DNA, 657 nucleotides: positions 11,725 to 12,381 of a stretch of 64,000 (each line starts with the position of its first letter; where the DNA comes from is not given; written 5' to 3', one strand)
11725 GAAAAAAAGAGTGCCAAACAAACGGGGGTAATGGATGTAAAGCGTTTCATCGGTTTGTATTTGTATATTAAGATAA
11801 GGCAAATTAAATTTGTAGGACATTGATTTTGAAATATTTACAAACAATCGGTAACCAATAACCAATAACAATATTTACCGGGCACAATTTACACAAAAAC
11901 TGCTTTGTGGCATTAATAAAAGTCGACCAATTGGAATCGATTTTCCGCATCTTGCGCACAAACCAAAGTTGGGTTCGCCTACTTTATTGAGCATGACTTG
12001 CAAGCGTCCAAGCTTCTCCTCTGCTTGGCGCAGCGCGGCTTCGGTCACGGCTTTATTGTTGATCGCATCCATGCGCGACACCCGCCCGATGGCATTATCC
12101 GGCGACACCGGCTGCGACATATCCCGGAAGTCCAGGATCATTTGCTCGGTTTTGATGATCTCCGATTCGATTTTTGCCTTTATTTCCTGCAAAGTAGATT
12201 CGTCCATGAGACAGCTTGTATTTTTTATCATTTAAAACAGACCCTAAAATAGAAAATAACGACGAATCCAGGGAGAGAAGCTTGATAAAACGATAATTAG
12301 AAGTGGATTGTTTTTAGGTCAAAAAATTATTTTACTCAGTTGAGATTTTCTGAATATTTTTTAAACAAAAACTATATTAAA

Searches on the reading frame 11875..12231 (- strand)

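Call 109: search_protein_families(library=pfam, proteins=[window:11875-12231:-], max_evalue=0.001)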
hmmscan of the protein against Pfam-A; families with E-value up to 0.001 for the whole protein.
window:11875-12231:- (118 aa): 1 family
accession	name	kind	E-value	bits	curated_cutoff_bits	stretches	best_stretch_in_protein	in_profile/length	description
PF01258.23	zf-dskA_traR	-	1.8e-09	37.8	24.9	1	88-118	2-32/36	Prokaryotic dksA/traR C4-type zinc finger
